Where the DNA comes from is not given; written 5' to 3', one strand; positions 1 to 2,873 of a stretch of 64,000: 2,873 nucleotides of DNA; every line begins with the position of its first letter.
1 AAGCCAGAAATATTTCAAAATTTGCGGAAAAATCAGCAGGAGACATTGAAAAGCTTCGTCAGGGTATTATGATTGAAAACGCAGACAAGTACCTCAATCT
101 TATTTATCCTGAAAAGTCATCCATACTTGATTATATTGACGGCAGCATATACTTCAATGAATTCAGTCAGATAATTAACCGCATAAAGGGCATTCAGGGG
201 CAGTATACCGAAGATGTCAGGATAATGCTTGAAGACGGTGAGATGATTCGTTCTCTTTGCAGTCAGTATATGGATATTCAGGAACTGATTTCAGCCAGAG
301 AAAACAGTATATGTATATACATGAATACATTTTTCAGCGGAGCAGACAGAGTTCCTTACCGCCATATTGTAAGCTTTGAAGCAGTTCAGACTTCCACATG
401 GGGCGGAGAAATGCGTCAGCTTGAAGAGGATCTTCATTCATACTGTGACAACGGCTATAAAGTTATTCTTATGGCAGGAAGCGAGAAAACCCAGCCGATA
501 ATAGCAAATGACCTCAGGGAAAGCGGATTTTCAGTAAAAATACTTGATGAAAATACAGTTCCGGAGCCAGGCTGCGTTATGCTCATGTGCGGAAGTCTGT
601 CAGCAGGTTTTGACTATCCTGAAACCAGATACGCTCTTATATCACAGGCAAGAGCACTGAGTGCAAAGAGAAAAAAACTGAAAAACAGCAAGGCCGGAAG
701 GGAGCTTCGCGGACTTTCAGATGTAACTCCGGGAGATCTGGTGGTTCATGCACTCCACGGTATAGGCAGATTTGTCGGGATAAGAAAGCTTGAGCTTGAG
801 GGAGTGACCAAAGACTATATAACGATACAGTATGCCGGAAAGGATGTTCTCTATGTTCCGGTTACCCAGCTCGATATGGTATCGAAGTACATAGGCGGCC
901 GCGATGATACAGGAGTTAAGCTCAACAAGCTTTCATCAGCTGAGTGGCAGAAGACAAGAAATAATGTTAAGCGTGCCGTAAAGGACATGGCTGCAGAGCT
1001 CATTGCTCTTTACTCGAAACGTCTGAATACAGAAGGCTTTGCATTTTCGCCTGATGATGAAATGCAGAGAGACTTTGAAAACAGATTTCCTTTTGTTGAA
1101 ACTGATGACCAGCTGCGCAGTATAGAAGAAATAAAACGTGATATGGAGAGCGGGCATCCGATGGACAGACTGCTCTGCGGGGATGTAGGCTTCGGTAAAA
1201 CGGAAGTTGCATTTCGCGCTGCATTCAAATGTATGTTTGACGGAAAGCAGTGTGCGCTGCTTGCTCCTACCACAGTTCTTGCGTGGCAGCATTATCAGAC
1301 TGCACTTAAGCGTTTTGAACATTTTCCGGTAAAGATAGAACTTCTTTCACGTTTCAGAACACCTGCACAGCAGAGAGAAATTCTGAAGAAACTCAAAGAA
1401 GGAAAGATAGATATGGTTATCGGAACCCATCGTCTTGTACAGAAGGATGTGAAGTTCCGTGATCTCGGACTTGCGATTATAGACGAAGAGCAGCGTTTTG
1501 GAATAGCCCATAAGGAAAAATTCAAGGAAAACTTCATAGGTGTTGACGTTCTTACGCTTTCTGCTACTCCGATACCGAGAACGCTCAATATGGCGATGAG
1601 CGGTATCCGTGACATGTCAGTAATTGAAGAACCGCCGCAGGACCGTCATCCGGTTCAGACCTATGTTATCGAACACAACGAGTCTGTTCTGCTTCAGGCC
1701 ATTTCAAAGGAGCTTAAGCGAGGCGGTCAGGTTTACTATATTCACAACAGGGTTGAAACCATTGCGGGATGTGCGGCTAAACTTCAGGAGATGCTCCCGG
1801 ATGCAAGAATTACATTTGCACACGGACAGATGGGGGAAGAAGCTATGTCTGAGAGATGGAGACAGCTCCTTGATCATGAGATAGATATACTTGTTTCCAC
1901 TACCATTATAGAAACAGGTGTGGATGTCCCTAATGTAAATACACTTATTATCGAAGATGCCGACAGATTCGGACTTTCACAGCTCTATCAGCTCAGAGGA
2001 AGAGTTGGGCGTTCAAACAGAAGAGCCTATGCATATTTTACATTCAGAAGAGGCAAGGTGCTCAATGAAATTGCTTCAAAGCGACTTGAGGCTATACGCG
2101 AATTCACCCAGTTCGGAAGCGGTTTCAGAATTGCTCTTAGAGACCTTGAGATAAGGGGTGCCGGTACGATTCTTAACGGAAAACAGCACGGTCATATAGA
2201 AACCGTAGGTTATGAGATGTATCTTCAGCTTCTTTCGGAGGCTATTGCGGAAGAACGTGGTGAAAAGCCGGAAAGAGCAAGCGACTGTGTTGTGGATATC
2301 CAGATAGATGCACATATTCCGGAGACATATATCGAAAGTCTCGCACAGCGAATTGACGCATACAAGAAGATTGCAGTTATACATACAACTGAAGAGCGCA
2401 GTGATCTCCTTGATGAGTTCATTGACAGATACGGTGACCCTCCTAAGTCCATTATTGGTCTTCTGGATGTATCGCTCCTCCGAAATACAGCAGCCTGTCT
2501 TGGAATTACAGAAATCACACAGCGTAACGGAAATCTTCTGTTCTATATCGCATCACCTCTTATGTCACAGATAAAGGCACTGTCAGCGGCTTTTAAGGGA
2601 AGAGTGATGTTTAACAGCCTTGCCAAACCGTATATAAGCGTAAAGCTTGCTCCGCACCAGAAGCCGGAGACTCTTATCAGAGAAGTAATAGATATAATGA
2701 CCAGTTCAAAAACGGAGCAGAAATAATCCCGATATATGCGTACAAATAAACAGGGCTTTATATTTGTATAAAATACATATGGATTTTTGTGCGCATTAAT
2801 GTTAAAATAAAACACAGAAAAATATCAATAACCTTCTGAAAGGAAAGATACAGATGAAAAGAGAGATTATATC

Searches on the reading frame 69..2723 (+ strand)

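Call 77: search_protein_families(library=pfam, proteins=[window:69-2723:+], max_evalue=0.00001)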
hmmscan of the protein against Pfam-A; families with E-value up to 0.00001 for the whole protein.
window:69-2723:+ (885 aa): 5 families
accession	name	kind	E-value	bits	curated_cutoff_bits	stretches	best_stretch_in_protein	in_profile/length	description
PF00270.35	DEAD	-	5.6e-26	91.7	26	1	345-507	1-165/167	DEAD/DEAH box helicase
PF03461.20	TRCF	-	9e-23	80.9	25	1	744-830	1-87/95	TRCF domain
PF02559.22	CarD_TRCF_RID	-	1.4e-21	76.7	23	1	220-275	2-57/57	CarD-like/TRCF RID domain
PF00271.37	Helicase_C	-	7.7e-20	71.6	23.5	1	543-649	8-109/110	Helicase conserved C-terminal domain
PF22590.2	Cas3-like_C_2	-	3.5e-06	27.7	27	0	552-650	2-105/106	CRISPR-associated nuclease/helicase Cas3, C-terminal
